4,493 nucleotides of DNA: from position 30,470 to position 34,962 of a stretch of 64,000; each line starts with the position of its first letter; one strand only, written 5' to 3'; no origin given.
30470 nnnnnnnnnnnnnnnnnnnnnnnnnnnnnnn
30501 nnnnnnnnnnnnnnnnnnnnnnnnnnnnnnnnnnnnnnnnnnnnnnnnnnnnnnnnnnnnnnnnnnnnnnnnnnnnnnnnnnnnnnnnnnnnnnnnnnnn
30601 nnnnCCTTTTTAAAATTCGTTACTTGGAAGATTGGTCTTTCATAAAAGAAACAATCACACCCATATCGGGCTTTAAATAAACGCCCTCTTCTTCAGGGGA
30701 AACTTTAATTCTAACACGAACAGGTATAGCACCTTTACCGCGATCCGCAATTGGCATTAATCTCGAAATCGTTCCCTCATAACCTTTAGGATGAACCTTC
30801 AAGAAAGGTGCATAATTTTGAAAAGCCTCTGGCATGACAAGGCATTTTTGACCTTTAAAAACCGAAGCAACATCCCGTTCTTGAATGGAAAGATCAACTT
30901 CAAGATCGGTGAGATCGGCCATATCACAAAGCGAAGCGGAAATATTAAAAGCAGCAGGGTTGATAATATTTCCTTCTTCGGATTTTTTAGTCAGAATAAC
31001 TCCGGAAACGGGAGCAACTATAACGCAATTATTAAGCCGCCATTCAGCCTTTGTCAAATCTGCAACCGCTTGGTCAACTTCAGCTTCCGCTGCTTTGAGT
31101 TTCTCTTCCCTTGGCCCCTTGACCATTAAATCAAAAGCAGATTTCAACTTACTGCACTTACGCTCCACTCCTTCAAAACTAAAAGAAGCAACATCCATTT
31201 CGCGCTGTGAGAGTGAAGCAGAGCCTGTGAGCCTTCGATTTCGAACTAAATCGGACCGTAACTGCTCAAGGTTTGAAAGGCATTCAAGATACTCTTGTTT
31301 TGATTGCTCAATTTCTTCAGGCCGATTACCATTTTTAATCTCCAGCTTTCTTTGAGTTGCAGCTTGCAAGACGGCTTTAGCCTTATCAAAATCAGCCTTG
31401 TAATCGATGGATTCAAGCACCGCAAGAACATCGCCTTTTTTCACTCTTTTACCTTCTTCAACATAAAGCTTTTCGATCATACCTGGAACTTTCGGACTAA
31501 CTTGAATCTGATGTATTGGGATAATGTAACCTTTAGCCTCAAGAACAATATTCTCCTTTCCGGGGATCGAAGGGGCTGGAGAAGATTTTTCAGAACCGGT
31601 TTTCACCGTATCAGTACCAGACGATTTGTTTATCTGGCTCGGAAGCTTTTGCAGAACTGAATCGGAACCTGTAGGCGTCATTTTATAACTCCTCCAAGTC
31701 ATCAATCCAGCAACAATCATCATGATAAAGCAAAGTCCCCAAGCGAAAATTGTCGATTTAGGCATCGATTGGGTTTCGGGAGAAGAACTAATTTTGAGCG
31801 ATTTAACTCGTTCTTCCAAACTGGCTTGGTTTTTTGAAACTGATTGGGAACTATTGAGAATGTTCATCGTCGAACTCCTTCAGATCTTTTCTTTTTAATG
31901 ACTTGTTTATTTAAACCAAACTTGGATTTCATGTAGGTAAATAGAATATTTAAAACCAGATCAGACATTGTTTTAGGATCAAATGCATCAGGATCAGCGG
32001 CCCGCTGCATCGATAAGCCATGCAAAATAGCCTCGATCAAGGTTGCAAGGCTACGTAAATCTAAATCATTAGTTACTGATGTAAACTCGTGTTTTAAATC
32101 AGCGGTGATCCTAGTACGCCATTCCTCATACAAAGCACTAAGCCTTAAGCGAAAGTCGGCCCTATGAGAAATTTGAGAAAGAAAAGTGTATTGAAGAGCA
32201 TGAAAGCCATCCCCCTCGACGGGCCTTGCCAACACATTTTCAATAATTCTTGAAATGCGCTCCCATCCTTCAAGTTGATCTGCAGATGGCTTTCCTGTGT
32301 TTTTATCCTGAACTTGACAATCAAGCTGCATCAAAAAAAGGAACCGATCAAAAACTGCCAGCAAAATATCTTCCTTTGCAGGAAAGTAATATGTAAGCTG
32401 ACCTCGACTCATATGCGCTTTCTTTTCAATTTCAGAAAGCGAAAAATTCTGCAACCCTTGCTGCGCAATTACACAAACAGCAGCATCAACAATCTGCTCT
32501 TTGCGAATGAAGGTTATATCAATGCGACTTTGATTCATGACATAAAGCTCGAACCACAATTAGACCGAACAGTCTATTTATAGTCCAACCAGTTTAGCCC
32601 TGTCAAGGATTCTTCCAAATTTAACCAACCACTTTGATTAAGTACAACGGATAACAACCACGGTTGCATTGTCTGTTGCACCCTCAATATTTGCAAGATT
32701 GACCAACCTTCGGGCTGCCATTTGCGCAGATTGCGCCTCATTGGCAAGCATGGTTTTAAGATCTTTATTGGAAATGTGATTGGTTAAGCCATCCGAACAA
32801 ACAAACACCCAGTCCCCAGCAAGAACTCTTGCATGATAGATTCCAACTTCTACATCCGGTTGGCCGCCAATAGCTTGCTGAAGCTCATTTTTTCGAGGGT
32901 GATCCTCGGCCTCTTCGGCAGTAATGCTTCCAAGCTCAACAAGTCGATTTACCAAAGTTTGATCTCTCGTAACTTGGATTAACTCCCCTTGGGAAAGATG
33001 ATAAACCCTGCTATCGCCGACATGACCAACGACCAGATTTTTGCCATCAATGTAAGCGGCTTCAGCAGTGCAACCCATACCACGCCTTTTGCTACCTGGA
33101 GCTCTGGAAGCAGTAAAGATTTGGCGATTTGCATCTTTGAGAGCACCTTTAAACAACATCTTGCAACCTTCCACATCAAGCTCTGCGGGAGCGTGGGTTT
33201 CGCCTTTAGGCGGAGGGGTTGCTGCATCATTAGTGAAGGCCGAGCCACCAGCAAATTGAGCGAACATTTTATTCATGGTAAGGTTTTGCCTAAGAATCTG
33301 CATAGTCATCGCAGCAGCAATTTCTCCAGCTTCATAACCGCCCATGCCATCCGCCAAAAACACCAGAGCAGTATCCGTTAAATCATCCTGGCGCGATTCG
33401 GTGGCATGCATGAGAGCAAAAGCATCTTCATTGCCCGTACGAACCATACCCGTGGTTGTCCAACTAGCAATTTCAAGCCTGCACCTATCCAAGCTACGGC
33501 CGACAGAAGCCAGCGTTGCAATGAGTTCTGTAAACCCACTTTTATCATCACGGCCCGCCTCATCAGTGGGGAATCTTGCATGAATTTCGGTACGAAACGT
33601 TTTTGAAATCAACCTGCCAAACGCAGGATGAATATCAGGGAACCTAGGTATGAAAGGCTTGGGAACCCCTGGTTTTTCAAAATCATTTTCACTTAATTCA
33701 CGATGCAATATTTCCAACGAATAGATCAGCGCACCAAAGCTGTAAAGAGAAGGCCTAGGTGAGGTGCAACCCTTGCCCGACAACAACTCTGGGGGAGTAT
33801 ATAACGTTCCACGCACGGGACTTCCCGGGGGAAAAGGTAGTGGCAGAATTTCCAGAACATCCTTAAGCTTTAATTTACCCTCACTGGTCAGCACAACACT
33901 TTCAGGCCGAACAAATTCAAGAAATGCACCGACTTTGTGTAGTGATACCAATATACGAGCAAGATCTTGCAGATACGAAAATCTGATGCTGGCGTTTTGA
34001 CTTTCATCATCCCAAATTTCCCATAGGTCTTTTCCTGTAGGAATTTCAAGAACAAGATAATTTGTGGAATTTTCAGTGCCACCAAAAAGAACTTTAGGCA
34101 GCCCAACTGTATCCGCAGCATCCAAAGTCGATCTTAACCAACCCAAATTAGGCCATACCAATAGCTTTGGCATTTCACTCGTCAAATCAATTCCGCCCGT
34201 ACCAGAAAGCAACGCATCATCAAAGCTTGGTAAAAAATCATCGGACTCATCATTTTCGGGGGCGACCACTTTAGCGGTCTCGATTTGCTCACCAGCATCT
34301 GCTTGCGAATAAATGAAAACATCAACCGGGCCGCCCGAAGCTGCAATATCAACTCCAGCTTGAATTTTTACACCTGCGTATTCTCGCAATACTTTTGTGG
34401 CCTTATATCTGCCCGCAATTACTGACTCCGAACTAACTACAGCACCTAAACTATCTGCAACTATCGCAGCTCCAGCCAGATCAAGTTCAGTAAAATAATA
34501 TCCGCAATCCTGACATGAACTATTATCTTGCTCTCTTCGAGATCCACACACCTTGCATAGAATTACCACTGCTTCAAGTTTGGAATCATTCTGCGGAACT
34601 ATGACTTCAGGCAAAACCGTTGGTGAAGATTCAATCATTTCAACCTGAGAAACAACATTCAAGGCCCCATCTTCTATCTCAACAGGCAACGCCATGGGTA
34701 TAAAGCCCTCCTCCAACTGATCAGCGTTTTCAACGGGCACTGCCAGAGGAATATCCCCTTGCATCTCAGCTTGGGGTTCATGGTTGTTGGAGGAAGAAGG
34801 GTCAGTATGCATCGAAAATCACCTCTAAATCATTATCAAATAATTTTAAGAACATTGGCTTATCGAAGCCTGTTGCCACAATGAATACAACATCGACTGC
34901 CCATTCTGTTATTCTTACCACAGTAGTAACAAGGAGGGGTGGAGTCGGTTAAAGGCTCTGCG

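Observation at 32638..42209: Six-gene vWA / FHA / zinc-ribbon / kinase / pseudokinase-PP2C cluster: candidate uncharacterised membrane phospho-signalling system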

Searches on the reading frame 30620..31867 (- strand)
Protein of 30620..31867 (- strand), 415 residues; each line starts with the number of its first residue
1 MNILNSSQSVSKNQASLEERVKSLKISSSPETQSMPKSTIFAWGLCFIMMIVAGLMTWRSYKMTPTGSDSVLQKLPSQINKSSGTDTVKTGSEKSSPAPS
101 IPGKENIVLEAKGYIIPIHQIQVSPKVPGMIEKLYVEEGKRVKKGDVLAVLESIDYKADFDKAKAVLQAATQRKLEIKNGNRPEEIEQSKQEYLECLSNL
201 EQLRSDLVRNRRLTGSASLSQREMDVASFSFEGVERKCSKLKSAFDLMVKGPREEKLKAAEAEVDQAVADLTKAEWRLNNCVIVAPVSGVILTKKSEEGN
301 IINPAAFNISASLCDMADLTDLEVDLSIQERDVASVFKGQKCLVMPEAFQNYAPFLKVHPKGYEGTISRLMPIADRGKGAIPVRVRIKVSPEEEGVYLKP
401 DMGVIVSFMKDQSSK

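Call 7: search_protein_families(library=pfam, proteins=[window:30620-31867:-], max_evalue=0.001)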
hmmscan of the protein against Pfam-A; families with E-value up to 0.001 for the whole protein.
window:30620-31867:- (415 aa): 3 families
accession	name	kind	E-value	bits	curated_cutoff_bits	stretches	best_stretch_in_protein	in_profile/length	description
PF16576.10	HlyD_D23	-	1.2e-15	57.9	30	1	120-402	19-212/214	Barrel-sandwich domain of CusB or HlyD membrane-fusion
PF13437.12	HlyD_3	-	4.3e-11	43.9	22.2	1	282-394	1-99/106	HlyD family secretion protein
PF13533.13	Biotin_lipoyl_2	-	6.3e-11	42.3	29.8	1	122-152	2-32/32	Biotin-lipoyl like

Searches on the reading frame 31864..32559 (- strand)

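Call 7: search_protein_families(library=pfam, proteins=[window:31864-32559:-], max_evalue=0.001)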
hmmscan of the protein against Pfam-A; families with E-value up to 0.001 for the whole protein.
window:31864-32559:- (231 aa): 2 families
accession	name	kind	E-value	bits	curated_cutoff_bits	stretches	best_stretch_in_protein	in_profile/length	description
PF13977.11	TetR_C_6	-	6.1e-13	49.4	27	1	100-203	3-107/115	BetI-type transcriptional repressor, C-terminal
PF00440.29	TetR_N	-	9.3e-12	45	24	1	23-69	1-47/47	Bacterial regulatory proteins, tetR family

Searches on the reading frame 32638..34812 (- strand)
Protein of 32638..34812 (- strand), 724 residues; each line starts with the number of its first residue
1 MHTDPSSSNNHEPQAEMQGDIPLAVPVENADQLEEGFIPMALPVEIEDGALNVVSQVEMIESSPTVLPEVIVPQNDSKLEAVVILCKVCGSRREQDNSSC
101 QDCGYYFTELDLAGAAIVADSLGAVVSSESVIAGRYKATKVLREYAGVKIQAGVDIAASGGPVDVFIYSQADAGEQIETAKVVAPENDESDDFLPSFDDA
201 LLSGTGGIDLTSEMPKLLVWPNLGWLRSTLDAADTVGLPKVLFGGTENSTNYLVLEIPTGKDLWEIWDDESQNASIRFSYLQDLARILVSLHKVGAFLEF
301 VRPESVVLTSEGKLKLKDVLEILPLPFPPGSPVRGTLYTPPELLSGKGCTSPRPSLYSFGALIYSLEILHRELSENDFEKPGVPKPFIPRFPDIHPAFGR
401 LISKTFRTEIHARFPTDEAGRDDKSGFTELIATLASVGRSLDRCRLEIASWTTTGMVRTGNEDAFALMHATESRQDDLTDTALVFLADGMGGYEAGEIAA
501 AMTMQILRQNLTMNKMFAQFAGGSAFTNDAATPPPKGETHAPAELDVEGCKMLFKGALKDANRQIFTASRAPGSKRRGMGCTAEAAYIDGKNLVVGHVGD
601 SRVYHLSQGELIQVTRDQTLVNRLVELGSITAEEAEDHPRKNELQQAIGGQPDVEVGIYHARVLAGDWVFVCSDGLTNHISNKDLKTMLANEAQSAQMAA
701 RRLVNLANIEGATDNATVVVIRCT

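Call 4: search_protein_families(library=pfam, proteins=[window:32638-34812:-], max_evalue=0.01)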
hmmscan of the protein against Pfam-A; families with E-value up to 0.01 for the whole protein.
window:32638-34812:- (724 aa): 2 families
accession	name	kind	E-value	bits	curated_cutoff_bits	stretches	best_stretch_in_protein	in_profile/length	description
PF00481.26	PP2C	-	6.7e-11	42.8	20.3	1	458-621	12-143/255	Protein phosphatase 2C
PF13672.11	PP2C_2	-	3e-09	37.2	24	1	473-684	11-182/209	Protein phosphatase 2C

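Call 6: search_protein_families(library=ncbifam, proteins=[window:32638-34812:-], max_evalue=0.01)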
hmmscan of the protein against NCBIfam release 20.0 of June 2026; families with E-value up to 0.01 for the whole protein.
window:32638-34812:- (724 aa): 3 families
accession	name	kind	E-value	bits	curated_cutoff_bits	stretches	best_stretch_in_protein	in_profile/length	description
NF033484.1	Stp1_PP2C_phos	equivalog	3e-60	203.6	230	1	452-721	2-231/232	Stp1/IreP family PP2C-type Ser/Thr phosphatase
NF011149.0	PRK14559.1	equivalog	2e-26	92.9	374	2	555-723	456-631/642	serine/threonine phosphatase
NF038150.1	lanthi_synth_IV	equivalog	0.00022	19.6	650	1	246-365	263-388/851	class IV lanthionine synthetase LanL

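Call 8: search_protein_families(library=padloc, proteins=[window:32638-34812:-], max_evalue=0.01)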
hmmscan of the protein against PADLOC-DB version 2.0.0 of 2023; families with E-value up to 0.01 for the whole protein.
window:32638-34812:- (724 aa): 4 families
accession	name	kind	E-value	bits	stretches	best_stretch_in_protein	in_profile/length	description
PDLC04042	PD-T4-6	-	9.7e-05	20.1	1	244-365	77-204/292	-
PDLC04044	PD-T4-6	-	0.00093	16.4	1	237-319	99-183/372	-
PDLC04047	PD-T4-6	-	0.0014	15.7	1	238-364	73-203/327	-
PDLC04054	PD-T4-6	-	0.002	15.6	1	244-366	79-206/347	-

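Call 47: search_solved_structures(query=A3, max_evalue=0.01, show_alignments=0)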
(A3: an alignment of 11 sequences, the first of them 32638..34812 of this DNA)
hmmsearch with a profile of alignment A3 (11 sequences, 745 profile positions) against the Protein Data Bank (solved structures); distinct sequences matched with E-value up to 0.01: 749 (the best 60 are shown).
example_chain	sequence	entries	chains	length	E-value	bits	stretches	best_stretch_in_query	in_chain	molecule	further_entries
2pk0_A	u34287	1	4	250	7.4e-42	146.8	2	567-742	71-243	Serine/threonine protein phosphatase Stp1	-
5f1m_A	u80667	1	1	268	4.3e-37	131.1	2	556-740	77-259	Phosphorylated protein phosphatase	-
5iti_A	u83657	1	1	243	4.7e-37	130.9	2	573-743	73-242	Protein serin-threonin phosphatase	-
6ihl_A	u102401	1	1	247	5.9e-37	130.6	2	556-740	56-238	Phosphorylated protein phosphatase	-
6ihr_A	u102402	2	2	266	6.1e-37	130.5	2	556-740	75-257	Phosphorylated protein phosphatase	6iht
6ihs_A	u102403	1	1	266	6.2e-37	130.5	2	556-740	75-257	Phosphorylated protein phosphatase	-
2j82_A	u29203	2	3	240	7.6e-37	130.2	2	573-743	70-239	PROTEIN SERINE-THREONINE PHOSPHATASE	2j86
6ihw_A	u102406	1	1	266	8.5e-37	130.1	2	556-740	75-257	Phosphorylated protein phosphatase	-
5d2u_A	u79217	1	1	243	2.1e-36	128.8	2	573-743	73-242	Protein serin-threonin phosphatase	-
6ihv_A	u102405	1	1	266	3.6e-36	128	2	556-740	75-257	Phosphorylated protein phosphatase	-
6ihu_A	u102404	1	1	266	5.4e-36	127.4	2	556-740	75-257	Phosphorylated protein phosphatase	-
2xzv_A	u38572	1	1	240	1.3e-35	126.2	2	573-743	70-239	PROTEIN SERIN-THREONIN PHOSPHATASE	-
2y09_A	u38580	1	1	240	1.3e-35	126.2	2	573-743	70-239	PROTEIN SERIN-THREONIN PHOSPHATASE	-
1txo_A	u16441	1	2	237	6.6e-35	123.8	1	597-741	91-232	Putative Bacterial Enzyme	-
2cm1_A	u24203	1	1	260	9.2e-35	123.3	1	596-742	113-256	SERINE THREONINE PROTEIN PHOSPHATASE PSTP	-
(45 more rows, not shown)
